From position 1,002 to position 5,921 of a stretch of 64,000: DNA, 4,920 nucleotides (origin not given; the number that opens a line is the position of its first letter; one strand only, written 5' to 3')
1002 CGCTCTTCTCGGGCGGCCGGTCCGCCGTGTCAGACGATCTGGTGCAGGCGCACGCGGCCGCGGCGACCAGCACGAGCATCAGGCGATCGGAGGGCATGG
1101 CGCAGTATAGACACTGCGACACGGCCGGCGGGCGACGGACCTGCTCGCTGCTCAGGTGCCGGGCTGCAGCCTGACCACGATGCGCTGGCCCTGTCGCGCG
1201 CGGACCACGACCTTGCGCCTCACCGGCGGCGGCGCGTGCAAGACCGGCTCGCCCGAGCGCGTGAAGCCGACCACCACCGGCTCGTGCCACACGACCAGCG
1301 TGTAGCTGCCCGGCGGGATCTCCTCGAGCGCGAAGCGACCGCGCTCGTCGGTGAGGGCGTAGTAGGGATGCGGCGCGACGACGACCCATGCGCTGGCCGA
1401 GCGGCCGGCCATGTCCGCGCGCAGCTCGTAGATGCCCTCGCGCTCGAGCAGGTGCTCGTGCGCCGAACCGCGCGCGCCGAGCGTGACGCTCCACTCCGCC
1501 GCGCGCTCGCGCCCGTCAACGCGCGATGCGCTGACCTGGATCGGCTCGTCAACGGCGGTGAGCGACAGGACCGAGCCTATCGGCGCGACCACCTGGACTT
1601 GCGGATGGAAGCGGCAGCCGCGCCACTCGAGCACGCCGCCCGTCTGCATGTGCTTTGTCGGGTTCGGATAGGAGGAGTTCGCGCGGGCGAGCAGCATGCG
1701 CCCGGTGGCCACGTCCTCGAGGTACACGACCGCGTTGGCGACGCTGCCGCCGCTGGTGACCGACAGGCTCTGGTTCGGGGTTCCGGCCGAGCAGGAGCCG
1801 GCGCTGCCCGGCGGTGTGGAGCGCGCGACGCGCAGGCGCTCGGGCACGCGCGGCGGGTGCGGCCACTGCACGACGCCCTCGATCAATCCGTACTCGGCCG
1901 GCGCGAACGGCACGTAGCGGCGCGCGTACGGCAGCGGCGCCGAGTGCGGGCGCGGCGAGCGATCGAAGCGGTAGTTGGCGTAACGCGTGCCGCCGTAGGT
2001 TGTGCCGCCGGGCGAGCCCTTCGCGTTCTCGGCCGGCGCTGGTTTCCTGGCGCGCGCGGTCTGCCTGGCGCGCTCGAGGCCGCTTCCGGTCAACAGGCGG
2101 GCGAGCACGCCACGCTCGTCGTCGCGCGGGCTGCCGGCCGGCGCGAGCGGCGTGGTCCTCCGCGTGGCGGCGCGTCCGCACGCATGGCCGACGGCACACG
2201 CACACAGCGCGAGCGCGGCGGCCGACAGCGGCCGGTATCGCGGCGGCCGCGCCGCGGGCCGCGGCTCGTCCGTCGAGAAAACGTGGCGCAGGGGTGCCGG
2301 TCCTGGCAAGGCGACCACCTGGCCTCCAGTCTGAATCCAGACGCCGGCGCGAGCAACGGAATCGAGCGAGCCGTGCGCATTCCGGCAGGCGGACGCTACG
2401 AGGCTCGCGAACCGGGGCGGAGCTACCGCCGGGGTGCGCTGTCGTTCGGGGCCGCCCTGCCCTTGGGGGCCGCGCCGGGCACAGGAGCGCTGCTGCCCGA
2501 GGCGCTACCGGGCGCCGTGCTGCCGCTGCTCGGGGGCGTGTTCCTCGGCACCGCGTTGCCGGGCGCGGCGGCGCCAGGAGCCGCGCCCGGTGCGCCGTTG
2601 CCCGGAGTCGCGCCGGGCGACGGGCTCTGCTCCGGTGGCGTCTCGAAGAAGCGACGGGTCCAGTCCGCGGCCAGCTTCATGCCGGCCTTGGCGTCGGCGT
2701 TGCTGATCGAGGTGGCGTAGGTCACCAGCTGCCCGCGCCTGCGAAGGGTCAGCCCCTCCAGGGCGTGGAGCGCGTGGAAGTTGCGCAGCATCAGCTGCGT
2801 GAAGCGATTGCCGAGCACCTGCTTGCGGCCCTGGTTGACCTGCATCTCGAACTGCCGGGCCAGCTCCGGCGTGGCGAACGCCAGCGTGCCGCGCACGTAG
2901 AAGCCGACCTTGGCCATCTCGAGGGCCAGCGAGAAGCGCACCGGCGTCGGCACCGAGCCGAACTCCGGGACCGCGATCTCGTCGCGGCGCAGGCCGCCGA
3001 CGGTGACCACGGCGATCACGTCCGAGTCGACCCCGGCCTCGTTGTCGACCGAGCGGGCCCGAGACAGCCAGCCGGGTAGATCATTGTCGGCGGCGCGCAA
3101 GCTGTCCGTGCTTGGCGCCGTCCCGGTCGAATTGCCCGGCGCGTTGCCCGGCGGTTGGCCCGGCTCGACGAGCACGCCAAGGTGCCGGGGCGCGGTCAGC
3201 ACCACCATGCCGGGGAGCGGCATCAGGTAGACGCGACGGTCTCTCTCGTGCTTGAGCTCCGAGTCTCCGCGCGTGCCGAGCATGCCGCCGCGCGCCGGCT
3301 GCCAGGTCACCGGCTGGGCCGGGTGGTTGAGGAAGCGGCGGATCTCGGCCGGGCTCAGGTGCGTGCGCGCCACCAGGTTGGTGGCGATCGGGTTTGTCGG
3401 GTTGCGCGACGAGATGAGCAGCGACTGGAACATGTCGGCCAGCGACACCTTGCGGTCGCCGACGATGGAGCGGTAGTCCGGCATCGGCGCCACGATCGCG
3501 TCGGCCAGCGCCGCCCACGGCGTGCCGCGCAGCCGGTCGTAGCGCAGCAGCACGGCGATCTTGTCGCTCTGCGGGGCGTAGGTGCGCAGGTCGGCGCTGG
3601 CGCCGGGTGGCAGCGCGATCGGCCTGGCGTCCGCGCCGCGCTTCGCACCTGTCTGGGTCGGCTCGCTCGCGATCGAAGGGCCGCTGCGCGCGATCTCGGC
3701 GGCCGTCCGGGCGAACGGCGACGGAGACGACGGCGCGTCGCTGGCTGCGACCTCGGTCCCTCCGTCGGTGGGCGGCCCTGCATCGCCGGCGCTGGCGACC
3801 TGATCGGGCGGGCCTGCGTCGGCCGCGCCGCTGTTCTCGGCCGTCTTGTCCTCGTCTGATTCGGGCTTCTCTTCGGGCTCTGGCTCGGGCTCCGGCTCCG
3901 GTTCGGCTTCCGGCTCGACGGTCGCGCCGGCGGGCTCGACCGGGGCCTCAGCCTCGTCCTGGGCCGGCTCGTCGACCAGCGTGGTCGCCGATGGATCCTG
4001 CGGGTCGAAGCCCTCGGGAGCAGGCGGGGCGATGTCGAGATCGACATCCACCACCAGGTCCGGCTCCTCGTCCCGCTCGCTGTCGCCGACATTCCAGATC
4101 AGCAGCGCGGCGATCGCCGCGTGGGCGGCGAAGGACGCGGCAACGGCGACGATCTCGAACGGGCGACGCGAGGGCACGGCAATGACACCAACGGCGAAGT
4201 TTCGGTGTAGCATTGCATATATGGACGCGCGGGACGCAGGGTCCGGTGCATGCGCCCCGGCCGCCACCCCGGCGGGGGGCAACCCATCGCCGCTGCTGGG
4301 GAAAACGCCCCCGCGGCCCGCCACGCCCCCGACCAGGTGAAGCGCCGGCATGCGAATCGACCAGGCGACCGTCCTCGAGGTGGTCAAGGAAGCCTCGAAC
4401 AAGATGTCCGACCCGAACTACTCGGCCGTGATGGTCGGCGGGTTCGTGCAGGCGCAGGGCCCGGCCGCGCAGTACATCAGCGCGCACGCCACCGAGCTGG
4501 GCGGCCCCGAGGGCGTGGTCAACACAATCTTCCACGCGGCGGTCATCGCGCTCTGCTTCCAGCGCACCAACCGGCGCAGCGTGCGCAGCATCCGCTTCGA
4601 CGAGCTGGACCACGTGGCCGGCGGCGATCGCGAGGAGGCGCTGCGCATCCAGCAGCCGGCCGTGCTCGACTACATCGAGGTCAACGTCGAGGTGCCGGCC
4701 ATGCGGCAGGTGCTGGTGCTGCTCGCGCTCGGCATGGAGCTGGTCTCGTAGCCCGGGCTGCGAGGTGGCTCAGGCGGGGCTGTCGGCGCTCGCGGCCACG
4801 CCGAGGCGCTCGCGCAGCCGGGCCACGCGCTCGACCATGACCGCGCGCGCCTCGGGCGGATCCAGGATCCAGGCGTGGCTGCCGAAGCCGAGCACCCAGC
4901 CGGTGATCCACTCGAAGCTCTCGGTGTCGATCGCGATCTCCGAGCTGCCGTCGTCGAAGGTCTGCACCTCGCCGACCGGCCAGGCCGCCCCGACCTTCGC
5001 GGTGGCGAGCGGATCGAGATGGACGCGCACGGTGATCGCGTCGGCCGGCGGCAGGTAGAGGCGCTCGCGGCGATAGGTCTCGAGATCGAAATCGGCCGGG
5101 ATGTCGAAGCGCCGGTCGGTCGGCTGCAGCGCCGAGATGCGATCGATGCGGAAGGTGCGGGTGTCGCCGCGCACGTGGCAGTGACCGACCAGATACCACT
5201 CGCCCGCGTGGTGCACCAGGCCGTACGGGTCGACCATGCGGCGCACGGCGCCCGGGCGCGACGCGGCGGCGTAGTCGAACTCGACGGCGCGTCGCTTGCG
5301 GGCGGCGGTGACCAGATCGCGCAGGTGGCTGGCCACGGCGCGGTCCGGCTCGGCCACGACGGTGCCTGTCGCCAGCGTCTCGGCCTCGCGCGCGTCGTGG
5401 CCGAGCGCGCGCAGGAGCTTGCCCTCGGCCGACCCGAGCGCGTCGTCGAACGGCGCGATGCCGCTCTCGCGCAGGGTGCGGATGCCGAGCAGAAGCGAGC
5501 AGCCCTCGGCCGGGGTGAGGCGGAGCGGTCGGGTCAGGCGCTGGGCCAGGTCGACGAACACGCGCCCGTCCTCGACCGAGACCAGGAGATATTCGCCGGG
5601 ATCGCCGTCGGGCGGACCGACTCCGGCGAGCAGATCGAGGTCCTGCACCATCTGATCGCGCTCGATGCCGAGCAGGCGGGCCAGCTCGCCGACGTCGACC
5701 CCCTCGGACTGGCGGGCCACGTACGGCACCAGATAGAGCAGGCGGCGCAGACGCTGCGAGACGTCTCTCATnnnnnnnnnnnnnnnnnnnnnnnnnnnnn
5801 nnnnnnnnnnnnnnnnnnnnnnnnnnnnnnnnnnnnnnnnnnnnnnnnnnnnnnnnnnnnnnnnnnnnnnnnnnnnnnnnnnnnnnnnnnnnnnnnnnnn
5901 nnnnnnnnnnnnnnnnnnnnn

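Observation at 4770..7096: Tandem, translationally coupled pair of WYL-domain regulators (PafBC-like heterodimer candidate) beside recD2 and near radC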

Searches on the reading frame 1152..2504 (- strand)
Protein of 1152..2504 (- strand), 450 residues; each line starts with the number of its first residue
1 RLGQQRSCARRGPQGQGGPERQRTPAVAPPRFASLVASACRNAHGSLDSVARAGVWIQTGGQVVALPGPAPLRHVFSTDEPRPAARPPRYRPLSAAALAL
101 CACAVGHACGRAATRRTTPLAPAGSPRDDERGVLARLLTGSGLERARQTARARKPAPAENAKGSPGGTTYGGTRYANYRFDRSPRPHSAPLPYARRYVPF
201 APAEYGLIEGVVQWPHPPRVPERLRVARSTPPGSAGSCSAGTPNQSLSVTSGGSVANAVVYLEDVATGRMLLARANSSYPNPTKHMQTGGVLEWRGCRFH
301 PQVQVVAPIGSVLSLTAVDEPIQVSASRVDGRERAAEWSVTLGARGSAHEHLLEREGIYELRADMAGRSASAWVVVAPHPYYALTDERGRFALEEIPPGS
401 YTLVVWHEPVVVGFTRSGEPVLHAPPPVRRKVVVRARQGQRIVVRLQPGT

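Call 12: search_protein_families(library=pfam, proteins=[window:1152-2504:-], max_evalue=0.001)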
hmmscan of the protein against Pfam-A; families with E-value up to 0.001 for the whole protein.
window:1152-2504:- (450 aa): 2 families
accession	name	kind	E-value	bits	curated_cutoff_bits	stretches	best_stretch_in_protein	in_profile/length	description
PF13620.12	CarboxypepD_reg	-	3.4e-06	27.7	32.3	1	374-407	19-56/82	Carboxypeptidase regulatory-like domain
PF14686.12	fn3_3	-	0.0005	20.2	24.4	0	381-414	27-60/75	Polysaccharide lyase family 4, domain II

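Call 70: search_protein_families(library=padloc, proteins=[window:1152-2504:-], max_evalue=0.00001)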
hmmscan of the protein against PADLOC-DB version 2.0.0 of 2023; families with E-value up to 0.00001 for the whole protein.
window:1152-2504:- (450 aa): 0 families

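Call 71: search_protein_families(library=ncbifam, proteins=[window:1152-2504:-], max_evalue=0.00001)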
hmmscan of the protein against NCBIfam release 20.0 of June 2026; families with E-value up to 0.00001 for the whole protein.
window:1152-2504:- (450 aa): 0 families

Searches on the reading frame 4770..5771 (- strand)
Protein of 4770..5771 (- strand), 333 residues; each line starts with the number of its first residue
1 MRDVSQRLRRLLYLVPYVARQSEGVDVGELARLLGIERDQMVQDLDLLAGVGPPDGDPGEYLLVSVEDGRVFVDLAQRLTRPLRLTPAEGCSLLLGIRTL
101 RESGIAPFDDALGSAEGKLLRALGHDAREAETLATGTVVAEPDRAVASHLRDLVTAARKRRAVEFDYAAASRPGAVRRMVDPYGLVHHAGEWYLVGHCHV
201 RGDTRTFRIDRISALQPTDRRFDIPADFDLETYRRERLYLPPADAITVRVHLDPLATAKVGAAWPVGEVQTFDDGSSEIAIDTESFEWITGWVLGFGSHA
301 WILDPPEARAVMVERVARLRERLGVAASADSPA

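Call 6: search_protein_families(library=pfam, proteins=[window:4770-5771:-], max_evalue=0.01)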
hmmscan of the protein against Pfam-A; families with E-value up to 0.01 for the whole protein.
window:4770-5771:- (333 aa): 3 families
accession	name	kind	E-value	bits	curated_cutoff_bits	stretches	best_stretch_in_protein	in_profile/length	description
PF19187.6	HTH_PafC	-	2.1e-25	89.3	32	1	6-119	1-113/115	PafC helix-turn-helix domain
PF13280.12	WYL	-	8.6e-25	87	21.8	1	149-216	2-69/70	WYL domain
PF25583.1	WCX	-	6.7e-13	49.2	23.9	1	245-319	2-75/76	WCX domain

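Call 7: search_protein_families(library=ncbifam, proteins=[window:4770-5771:-], max_evalue=0.01)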
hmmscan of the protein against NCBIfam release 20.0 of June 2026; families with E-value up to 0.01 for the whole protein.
window:4770-5771:- (333 aa): 0 families

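Call 8: search_protein_families(library=padloc, proteins=[window:4770-5771:-], max_evalue=0.01)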
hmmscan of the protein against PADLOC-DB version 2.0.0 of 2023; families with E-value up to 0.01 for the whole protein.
window:4770-5771:- (333 aa): 5 families
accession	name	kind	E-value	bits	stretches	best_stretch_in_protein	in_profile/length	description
PDLC01457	WYL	-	2.2e-39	133.4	1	7-307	2-228/229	"CAS-I,CAS-II,CAS-III,CAS-IV,CAS-V,CAS-VI; associated_signaling"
PDLC01652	WYL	-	5.2e-38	128.9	1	143-319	13-161/162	"CAS-I,CAS-II,CAS-III,CAS-IV,CAS-V,CAS-VI; associated_signaling"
PDLC01766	Cas3c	-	1.2e-13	48.3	1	25-325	22-318/1009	-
PDLC03787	RTasWYL-YodC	-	0.00018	18.8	1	190-217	322-349/354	DRT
PDLC02317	AbiEii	-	0.0002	18.4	1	144-223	306-380/396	AbiEii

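Call 10: search_solved_structures(query=window:4770-5771:-, max_evalue=0.01, show_alignments=2)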
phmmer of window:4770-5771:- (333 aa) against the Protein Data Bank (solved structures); distinct sequences matched with E-value up to 0.01: 12.
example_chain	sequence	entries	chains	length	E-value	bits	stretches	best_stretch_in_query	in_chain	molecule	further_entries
6sj9_A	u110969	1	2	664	4e-38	134.6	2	5-307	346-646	Proteasome accessory factor B/C (PafBC)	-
7p5x_AX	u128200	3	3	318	1.4e-23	86.8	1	1-317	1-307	PafC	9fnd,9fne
7p5x_AY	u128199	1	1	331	5.7e-15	58.5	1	120-316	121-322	Transcriptional regulator-like protein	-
9fnd_X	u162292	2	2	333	5.8e-15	58.5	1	120-316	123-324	Transcriptional regulator-like protein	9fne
9cu3_B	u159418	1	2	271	1.7e-08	37.3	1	82-315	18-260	WYL domain-containing protein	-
8tp8_A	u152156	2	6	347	5.1e-08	35.7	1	7-315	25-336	DeoR-family transcriptional regulator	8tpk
9pfq_Q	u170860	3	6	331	5.4e-08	35.6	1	7-315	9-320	WYL domain-containing protein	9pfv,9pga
7tzv_A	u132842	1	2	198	5.2e-07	32.3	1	143-316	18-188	WYL domain-containing protein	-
7u02_B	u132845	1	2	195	5.6e-07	32.2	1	145-316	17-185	WYL domain-containing protein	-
7tb5_A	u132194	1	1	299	2.2e-05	27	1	153-220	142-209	WYL domain-containing protein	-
7t8k_A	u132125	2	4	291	7.3e-05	25.3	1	138-213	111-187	BrxR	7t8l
7tb6_A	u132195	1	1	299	0.0012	21.3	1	134-217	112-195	S. maltophilia CapW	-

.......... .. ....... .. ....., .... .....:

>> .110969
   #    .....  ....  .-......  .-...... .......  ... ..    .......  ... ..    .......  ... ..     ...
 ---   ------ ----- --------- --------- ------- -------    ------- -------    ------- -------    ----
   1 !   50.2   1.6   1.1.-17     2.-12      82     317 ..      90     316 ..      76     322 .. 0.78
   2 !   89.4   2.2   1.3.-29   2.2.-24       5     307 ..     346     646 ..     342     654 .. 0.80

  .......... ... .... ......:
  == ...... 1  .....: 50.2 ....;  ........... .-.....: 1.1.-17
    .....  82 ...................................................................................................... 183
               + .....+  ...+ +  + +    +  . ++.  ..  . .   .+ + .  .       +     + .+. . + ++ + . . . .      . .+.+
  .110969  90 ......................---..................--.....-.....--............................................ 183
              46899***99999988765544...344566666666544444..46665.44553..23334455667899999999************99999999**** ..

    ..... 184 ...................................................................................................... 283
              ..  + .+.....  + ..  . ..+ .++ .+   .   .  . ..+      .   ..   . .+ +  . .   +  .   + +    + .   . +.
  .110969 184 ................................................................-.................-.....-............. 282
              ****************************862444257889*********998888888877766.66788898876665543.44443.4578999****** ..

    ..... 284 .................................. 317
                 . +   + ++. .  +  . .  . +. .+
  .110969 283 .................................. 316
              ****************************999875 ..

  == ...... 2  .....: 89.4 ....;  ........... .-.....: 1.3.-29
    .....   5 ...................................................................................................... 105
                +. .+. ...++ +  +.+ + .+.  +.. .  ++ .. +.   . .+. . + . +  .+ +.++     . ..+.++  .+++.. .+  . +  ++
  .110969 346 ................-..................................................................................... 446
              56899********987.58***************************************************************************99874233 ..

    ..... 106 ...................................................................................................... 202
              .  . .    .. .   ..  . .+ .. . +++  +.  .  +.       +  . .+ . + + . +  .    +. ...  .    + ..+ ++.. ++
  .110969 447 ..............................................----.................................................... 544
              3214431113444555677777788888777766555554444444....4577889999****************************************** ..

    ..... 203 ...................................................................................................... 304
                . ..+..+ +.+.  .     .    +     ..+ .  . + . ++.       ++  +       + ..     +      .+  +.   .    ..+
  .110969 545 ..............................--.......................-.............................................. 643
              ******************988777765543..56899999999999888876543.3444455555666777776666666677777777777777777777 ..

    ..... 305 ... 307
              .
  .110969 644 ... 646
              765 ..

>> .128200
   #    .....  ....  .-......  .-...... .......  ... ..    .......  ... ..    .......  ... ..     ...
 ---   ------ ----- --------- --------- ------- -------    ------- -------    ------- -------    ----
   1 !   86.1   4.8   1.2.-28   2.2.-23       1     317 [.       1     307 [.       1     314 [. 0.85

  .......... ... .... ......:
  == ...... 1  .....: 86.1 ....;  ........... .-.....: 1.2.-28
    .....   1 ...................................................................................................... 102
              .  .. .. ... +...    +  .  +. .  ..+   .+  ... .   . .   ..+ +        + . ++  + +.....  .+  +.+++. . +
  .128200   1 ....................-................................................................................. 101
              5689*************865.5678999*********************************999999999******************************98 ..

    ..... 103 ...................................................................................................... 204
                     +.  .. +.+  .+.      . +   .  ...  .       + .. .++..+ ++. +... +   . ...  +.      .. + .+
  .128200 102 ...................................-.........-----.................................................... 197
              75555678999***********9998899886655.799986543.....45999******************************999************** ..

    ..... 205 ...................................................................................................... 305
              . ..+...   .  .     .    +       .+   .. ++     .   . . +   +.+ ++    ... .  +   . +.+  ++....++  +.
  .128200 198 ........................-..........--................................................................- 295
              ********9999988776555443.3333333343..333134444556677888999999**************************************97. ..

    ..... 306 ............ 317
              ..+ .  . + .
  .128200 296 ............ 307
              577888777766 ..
